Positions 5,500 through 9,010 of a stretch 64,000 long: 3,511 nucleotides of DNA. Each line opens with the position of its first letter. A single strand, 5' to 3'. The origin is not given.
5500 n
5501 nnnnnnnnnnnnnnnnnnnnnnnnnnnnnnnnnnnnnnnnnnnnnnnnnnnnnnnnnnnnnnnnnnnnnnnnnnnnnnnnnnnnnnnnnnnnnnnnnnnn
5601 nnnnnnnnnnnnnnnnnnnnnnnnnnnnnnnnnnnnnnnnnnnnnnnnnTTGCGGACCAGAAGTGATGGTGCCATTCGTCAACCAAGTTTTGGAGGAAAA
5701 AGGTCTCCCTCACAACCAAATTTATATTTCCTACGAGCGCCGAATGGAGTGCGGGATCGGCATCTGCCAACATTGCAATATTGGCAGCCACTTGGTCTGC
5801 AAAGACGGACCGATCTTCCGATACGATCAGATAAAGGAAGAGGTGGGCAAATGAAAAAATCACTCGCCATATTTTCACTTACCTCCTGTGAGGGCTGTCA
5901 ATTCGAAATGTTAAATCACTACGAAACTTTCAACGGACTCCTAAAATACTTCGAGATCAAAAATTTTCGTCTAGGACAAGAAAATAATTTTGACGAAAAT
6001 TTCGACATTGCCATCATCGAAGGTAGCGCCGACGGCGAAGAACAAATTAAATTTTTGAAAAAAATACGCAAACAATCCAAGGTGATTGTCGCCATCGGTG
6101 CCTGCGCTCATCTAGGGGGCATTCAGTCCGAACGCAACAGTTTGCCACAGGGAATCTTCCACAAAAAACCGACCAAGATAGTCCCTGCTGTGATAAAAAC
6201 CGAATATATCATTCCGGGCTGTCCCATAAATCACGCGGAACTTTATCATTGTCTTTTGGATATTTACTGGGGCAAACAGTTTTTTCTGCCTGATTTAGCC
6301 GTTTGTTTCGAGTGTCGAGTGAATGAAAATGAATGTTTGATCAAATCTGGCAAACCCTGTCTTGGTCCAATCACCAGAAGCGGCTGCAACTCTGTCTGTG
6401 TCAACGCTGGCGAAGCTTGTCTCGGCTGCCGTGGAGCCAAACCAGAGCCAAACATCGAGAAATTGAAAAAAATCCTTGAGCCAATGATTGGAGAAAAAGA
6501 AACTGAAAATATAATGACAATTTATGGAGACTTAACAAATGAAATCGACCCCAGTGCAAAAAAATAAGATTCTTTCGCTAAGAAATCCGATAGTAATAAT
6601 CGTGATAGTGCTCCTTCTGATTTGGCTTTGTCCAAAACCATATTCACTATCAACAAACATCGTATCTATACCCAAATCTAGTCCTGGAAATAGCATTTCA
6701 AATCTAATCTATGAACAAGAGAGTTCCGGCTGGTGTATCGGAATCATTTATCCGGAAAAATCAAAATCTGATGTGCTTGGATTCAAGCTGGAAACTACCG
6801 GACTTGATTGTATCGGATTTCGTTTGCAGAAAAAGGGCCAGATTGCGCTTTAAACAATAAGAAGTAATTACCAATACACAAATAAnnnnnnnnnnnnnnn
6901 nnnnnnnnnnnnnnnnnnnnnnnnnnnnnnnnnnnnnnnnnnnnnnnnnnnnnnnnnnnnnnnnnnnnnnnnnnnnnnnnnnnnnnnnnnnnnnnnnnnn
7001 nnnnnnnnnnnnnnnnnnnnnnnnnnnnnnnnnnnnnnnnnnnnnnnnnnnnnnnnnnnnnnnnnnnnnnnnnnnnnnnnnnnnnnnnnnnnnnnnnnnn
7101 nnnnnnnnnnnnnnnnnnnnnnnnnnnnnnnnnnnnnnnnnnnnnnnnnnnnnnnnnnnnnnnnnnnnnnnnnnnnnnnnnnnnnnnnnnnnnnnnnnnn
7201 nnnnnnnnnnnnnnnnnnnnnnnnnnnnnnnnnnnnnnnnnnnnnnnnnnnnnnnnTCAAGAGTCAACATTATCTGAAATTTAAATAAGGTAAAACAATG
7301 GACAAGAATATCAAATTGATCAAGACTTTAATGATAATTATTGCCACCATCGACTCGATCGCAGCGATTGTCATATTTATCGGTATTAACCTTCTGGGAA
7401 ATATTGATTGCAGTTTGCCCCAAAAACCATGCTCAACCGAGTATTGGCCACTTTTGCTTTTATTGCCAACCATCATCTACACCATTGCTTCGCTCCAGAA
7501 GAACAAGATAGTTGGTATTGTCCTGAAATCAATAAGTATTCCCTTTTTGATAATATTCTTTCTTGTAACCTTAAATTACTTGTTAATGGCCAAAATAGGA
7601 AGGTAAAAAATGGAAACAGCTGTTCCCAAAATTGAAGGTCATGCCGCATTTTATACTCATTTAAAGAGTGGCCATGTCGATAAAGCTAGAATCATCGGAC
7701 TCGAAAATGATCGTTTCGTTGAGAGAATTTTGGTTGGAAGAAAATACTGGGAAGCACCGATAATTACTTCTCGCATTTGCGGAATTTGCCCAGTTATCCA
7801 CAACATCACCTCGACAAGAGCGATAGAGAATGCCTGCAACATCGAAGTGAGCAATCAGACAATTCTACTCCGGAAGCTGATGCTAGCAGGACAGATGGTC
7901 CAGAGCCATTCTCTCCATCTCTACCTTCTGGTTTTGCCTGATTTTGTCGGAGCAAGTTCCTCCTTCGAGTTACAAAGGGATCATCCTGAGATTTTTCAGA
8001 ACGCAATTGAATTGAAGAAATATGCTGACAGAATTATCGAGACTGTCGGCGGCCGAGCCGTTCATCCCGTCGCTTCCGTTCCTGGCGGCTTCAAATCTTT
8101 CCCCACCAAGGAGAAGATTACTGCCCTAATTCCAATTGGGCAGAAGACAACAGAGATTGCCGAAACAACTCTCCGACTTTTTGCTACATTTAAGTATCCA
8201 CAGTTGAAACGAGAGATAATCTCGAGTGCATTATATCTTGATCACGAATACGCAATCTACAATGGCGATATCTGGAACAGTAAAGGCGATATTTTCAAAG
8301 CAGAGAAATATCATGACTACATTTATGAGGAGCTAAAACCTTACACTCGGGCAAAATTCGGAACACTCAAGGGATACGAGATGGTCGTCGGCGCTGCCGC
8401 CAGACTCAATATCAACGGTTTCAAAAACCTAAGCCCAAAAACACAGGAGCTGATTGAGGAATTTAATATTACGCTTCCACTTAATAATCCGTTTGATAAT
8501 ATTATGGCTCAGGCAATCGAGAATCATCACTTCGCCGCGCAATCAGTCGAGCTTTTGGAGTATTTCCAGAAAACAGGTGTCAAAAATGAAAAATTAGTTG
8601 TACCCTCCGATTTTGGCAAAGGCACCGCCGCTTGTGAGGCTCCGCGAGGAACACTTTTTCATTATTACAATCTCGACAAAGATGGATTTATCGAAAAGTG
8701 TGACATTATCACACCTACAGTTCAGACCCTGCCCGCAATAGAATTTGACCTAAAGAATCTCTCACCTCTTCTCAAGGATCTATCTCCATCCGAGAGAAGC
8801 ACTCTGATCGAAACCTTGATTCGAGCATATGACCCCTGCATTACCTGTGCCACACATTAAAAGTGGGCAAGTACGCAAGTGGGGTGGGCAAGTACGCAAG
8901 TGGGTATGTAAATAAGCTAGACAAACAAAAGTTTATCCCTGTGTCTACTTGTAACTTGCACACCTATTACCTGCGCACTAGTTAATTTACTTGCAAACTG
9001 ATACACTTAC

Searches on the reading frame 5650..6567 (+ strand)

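Call 6: search_protein_families(library=pfam, proteins=[window:5650-6567:+], max_evalue=0.01)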
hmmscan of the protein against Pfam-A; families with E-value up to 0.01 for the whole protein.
window:5650-6567:+ (305 aa): 1 family
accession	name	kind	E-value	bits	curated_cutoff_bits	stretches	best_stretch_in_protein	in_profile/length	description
PF01058.29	Oxidored_q6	-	1.4e-20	73.8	27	1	80-204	1-127/128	NADH ubiquinone oxidoreductase, 20 Kd subunit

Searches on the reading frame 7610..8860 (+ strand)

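Call 6: search_protein_families(library=pfam, proteins=[window:7610-8860:+], max_evalue=0.01)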
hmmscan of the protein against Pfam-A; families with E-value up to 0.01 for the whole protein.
window:7610-8860:+ (416 aa): 1 family
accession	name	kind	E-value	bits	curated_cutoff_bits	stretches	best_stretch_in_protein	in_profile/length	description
PF00374.24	NiFeSe_Hases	-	7.9e-34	117.9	25.8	2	35-117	1-83/508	Nickel-dependent hydrogenase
